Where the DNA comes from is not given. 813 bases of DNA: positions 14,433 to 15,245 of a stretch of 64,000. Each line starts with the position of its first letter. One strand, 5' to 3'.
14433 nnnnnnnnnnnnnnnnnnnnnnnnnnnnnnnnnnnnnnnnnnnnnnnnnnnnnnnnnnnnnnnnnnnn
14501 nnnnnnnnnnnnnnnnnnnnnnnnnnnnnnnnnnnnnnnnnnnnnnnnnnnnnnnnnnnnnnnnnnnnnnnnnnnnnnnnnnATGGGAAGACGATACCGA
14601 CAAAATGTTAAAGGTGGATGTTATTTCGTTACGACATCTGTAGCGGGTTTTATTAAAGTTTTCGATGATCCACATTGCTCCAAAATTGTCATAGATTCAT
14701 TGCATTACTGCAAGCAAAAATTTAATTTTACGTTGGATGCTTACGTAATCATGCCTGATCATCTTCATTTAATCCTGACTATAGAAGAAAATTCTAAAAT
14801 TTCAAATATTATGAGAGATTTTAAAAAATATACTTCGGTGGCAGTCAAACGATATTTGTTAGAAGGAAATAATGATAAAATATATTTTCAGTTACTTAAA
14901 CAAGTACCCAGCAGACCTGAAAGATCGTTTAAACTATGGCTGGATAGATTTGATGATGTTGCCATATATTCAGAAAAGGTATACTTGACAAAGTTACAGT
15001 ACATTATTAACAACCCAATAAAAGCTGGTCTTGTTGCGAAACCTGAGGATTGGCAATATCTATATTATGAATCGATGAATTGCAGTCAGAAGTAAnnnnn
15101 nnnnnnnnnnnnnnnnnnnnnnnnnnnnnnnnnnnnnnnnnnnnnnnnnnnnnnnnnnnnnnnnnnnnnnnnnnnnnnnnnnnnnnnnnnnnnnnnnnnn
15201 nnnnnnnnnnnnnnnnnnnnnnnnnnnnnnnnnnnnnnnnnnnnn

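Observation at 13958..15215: REP/RAYT island (REPtron) inserted within a methylmalonyl-CoA pathway neighbourhood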

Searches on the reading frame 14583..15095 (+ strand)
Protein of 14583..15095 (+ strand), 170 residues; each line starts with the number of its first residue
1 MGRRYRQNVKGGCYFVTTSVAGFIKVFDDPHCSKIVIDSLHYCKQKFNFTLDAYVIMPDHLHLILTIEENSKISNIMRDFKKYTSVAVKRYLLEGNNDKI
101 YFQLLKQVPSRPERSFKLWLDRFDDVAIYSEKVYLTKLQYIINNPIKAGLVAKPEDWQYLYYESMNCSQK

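Call 4: search_protein_families(library=pfam, proteins=[window:14583-15095:+], max_evalue=0.01)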
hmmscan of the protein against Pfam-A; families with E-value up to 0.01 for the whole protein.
window:14583-15095:+ (170 aa): 1 family
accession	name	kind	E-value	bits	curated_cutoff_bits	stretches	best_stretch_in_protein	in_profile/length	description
PF01797.21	Y1_Tnp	-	9.3e-10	39.1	23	1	25-91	18-83/121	Transposase IS200 like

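Call 5: search_protein_families(library=ncbifam, proteins=[window:14583-15095:+], max_evalue=0.01)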
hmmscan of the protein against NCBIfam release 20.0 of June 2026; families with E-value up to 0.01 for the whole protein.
window:14583-15095:+ (170 aa): 2 families
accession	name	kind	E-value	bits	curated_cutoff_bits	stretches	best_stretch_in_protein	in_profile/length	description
NF047646.1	REP_Tyr_transpos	equivalog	7.6e-37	126.4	80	1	4-159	2-145/146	REP-associated tyrosine transposase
NF033573.1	transpos_IS200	equivalog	4.2e-06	27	55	1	36-89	34-87/126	IS200/IS605 family transposase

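Call 8: find_encoding_contigs(protein=window:14583-15095:+, flank=10000, max_places=10)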
Protein window:14583-15095:+ (170 aa): 4 contigs read that carry it; 2 places shown.
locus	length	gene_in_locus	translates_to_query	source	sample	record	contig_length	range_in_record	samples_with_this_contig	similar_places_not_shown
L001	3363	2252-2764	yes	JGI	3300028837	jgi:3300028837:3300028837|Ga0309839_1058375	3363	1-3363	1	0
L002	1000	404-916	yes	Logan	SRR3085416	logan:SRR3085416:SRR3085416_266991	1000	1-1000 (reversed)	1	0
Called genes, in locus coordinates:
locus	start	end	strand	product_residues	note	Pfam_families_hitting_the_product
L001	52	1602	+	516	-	PF01039:Carboxyl_trans, PF03255:ACCA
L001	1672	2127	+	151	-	-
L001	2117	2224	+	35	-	-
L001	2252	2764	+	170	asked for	PF01797:Y1_Tnp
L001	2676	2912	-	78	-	-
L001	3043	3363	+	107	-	?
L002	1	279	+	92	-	?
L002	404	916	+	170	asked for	PF01797:Y1_Tnp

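Call 17: find_homologous_proteins(query=window:14583-15095:+, max_evalue=0.00001)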
Query window:14583-15095:+ (170 aa): 40 proteins with E <= 0.00001 among 66 candidates.
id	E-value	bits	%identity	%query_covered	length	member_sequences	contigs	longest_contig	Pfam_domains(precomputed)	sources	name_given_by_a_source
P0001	8.8e-84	298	74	100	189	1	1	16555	PF01797.22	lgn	-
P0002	1.1e-75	271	70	97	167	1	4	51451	PF01797.22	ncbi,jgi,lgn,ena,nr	ncbi:MAG: transposase [candidate division Zixibacteria bacterium]|nr:transposase [candidate division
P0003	7.3e-54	200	55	95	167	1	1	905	PF01797.22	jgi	jgi:putative transposase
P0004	4.2e-52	195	56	94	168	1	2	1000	PF01797.22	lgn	-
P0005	2.0e-51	192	54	94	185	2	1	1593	PF01797.22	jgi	jgi:REP element-mobilizing transposase RayT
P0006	6.3e-51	191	56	94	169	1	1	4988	PF01797.22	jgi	-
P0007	2.9e-50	189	55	94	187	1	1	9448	PF01797.22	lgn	-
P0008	1.0e-49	187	49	99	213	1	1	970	PF01797.22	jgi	jgi:putative transposase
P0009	2.6e-47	179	49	94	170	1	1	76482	PF01797.22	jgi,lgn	jgi:REP element-mobilizing transposase RayT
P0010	2.4e-46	176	50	94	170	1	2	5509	PF01797.22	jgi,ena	jgi:REP element-mobilizing transposase RayT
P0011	4.7e-33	133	58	68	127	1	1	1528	PF01797.22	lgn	-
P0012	6.2e-33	132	45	94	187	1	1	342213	PF01797.22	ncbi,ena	-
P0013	1.0e-32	131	43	94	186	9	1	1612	PF01797.22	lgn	-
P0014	1.4e-32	131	42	94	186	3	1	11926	PF01797.22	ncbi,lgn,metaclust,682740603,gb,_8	metaclust:\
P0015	2.2e-32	130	43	94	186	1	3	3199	PF01797.22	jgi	-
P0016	5.0e-32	129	42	94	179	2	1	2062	PF01797.22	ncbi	ncbi:MAG: transposase [Anaerolineae bacterium]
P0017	3.2e-31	127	41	94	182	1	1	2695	PF01797.22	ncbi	-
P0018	4.1e-31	126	40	89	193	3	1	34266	PF01797.22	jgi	-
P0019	8.4e-30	122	40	94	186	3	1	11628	PF01797.22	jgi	-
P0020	9.1e-30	122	41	92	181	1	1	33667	PF01797.22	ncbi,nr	ncbi:MAG: transposase [Bacteroidetes bacterium]|nr:transposase [Bacteroidota bacterium]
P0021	1.0e-29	122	40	89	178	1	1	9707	PF01797.22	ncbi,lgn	-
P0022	7.2e-29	119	41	89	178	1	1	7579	PF01797.22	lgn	-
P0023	9.1e-29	119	36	92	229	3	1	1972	PF01797.22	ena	-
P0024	1.1e-27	115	39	88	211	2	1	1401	PF01797.22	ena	-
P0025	1.7e-27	114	35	88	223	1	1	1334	PF01797.22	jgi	-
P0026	8.1e-27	112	37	92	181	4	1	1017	PF01797.22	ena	-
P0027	4.2e-21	94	35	91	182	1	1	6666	PF01797.22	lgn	-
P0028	1.5e-20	92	34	92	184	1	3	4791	PF01797.22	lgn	-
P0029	8.0e-20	89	34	92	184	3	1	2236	PF01797.22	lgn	-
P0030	6.8e-19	86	35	82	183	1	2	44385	PF01797.22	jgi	jgi:putative transposase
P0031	1.6e-18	85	32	85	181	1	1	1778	PF01797.22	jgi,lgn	-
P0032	2.8e-18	84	32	94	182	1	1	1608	PF01797.22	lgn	-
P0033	5.9e-18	83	31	94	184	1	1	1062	PF01797.22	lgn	-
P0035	2.6e-17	81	33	89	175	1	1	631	PF01797.22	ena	-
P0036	9.4e-17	80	34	85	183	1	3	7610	PF01797.22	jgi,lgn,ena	-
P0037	1.7e-11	62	40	52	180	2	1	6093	PF01797.22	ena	-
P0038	1.2e-6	47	27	91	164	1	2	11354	PF01797.22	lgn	-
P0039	1.8e-6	46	50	33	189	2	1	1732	PF01797.22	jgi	-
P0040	6.4e-6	44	28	92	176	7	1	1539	PF01797.22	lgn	-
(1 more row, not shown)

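Call 20: find_encoding_contigs(protein=P0001, flank=10000, max_places=4)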
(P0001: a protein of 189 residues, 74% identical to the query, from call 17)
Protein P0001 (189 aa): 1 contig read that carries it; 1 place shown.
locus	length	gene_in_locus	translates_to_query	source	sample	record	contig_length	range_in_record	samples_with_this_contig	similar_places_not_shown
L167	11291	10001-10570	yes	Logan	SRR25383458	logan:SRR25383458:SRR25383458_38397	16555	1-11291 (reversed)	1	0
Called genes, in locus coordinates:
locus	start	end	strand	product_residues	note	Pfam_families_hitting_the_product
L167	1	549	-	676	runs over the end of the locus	-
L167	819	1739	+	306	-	PF08279:HTH_11, PF13280:WYL, PF25583:WCX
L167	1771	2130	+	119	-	-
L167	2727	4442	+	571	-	PF00587:tRNA-synt_2b, PF04073:tRNA_edit, PF03129:HGTP_anticodon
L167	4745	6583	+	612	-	PF00580:UvrD-helicase, PF01443:Viral_helicase1 (faint), PF13245:AAA_19, PF13361:UvrD_C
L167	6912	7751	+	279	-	PF00753:Lactamase_B, PF12706:Lactamase_B_2 (faint)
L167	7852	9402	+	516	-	PF01039:Carboxyl_trans, PF03255:ACCA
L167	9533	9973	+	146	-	-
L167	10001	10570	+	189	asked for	PF01797:Y1_Tnp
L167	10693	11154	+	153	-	PF08020:DUF1706, PF12867:DinB_2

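Call 21: find_encoding_contigs(protein=P0002, flank=10000, max_places=4)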
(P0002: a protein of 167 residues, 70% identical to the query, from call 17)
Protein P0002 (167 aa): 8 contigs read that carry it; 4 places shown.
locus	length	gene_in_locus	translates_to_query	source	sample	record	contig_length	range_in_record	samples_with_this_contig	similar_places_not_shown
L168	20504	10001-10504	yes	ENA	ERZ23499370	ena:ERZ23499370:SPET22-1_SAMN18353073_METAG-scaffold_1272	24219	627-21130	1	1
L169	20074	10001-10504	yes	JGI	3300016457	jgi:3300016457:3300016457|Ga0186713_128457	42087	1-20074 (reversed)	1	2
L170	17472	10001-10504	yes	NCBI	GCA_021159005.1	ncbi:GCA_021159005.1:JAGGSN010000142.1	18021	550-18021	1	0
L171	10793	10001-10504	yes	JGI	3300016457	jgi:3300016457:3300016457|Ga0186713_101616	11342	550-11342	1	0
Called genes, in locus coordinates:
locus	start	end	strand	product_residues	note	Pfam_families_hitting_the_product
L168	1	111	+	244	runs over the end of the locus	?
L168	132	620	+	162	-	PF03259:Robl_LC7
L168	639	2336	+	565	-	PF05157:MshEN, PF00437:T2SSE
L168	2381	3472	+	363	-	PF00437:T2SSE, PF25199:nSTAND_NTPase5 (faint), PF01935:DUF87 (faint), PF13401:AAA_22 (weak)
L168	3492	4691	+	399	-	PF28597:T2SSF_N (weak), PF00482:T2SSF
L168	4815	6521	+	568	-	PF00989:PAS, PF00512:HisKA, PF02518:HATPase_c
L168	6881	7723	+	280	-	PF00753:Lactamase_B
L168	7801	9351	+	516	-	PF01039:Carboxyl_trans, PF03255:ACCA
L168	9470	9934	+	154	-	-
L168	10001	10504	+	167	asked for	PF01797:Y1_Tnp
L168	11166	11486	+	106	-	PF06305:LapA_dom (weak)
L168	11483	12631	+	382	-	PF25064:ARM_TT21_5th (faint), PF13414:TPR_11 (faint), PF13428:TPR_14 (faint), PF12895:ANAPC3 (faint), PF13174:TPR_6 (faint), PF09976:TPR_21 (weak), PF13432:TPR_16 (weak), PF14559:TPR_19 (weak), +9 more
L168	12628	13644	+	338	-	PF13428:TPR_14 (faint), PF13432:TPR_16 (faint), PF14559:TPR_19 (faint), PF05036:SPOR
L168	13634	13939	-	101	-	-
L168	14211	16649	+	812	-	PF23090:MBTPS1_4th (faint), PF03345:OST48_N (faint), PF06283:ThuA (faint), PF09822:ABC_transp_aux (faint), PF24157:DUF7408 (faint), PF23355:IFT52_GIFT (faint), PF14258:DUF4350 (weak), PF18962:Por_Secre_tail, +1 more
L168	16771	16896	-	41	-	-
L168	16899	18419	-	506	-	PF00672:HAMP, PF00015:MCPsignal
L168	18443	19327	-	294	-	PF12974:Phosphonate-bd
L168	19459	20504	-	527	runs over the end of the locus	PF08269:dCache_2, PF17200:sCache_2 (weak), PF17201:Cache_3-Cache_2, PF00672:HAMP, PF00015:MCPsignal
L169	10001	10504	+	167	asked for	PF01797:Y1_Tnp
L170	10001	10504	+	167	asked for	PF01797:Y1_Tnp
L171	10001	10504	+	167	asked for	PF01797:Y1_Tnp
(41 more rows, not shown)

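Call 22: find_encoding_contigs(protein=P0009, flank=10000, max_places=4)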
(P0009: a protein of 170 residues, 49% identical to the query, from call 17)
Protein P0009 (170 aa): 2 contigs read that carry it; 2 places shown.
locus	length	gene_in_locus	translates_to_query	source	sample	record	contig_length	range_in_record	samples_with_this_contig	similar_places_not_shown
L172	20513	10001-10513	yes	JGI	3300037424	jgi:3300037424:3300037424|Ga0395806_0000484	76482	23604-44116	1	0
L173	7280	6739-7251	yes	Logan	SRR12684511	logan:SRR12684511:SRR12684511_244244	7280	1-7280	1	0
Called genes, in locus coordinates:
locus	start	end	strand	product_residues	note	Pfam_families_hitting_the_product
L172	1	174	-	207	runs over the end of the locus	PF07638:Sigma70_ECF (faint), PF04542:Sigma70_r2, PF08281:Sigma70_r4_2, PF04545:Sigma70_r4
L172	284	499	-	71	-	-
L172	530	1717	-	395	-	PF04165:DUF401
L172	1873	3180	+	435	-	PF02812:ELFV_dehydrog_N, PF00208:ELFV_dehydrog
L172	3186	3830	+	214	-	PF02163:Peptidase_M50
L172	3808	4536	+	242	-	-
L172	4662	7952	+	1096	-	PF20773:InhA-like_MAM (weak), PF18962:Por_Secre_tail (weak)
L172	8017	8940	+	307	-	PF02899:Phage_int_SAM_1, PF13495:Phage_int_SAM_4 (weak), PF00589:Phage_integrase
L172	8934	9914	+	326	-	PF00990:GGDEF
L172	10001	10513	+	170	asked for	PF01797:Y1_Tnp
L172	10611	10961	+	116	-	PF24709:DUF7670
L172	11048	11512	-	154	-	-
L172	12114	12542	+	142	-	-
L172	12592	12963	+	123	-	-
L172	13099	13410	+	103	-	PF08308:PEGA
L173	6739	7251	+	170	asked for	PF01797:Y1_Tnp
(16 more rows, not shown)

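Call 24: search_solved_structures(query=window:14583-15092:+, max_evalue=0.01, show_alignments=2)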
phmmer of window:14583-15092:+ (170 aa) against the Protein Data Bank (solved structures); distinct sequences matched with E-value up to 0.01: 2.
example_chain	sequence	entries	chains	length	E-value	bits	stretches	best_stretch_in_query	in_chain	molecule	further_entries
8g8i_A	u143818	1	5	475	6.7e-09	39.2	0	87-120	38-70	C3HR3_9r_shift4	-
4er8_A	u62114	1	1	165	1.1e-08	38.6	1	6-83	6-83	TnpArep for protein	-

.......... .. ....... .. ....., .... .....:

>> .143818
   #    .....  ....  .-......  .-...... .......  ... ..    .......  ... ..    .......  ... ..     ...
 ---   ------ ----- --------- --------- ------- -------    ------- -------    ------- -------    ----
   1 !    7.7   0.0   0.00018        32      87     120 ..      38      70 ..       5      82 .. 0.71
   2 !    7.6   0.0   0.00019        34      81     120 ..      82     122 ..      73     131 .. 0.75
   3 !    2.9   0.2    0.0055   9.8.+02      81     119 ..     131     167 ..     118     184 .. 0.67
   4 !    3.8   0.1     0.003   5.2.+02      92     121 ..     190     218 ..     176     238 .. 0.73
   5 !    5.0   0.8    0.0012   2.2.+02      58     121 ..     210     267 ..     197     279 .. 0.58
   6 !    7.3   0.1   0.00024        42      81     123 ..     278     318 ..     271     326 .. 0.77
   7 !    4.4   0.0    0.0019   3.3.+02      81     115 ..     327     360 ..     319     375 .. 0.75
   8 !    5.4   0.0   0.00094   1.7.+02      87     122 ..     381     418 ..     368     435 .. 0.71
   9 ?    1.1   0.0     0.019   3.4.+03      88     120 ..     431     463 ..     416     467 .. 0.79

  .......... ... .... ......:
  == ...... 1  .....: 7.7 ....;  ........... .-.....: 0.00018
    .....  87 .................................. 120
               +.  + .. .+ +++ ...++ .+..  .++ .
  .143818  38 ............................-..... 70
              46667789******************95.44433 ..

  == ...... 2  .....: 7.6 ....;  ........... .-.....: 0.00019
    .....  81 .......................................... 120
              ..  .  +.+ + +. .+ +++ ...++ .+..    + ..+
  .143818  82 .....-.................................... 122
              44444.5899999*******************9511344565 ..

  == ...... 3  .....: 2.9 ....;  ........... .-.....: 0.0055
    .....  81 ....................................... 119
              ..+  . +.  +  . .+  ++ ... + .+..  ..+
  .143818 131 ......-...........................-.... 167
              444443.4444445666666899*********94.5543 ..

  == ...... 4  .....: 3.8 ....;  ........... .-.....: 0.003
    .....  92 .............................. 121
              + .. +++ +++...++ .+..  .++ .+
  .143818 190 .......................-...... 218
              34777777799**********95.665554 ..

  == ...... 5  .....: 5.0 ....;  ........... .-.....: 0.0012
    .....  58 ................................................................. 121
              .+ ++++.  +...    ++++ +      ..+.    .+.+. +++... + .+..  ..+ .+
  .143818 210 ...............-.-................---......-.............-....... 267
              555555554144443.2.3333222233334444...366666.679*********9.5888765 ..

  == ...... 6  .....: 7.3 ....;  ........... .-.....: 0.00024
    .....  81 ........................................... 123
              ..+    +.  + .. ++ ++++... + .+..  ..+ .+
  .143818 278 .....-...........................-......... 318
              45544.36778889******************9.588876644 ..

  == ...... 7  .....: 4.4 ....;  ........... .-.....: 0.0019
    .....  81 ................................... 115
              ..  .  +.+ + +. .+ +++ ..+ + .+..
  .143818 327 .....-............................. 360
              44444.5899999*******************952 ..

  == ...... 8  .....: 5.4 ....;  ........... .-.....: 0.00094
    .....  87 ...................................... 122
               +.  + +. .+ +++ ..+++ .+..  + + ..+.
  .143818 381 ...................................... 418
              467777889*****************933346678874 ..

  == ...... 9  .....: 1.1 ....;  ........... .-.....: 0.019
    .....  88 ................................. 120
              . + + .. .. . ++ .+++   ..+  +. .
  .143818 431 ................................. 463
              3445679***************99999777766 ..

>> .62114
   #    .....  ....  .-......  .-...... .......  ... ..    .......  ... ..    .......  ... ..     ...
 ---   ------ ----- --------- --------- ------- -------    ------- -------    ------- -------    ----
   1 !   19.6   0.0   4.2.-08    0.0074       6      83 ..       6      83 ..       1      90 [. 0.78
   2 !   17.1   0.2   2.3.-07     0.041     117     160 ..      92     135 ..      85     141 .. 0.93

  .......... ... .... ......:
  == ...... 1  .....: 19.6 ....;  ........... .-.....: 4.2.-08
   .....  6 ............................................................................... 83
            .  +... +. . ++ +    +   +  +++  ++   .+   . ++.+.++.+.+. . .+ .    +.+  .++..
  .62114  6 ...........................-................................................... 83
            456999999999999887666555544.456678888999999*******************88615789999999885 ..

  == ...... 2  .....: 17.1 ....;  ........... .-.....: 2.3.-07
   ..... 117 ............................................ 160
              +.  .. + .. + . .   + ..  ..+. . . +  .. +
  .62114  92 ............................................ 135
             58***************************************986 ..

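Call 34: predict_structure(alignment_id=A1)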
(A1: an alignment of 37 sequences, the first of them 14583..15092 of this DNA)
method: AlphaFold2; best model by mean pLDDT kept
length: 170 residues; sequences in the alignment: 37
mean_pLDDT: 90.8   pTM: 0.85
mean pLDDT of the five models: 90.8, 90.6, 90.0, 89.4, 89.2
residues with pLDDT >= 90: 141; 70-90: 14; 50-70: 5; < 50: 10
segments of 3 or more residues with pLDDT < 50: 1-3, 166-170
pLDDT, mean of each block of 10 residues (from residue 1): 51 96 98 98 96 98 95 95 97 96 92 87 94 96 98 97 60
secondary structure, 60 per line:
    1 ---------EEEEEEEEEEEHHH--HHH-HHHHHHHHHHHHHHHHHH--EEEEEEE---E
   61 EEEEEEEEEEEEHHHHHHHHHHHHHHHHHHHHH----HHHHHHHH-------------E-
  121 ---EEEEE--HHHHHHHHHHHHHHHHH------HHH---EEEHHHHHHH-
elements in order: E10-20 H30-47 E50-56 E60-72 H73-93 H98-105 E124-128 H131-147 E160-162 H163-169
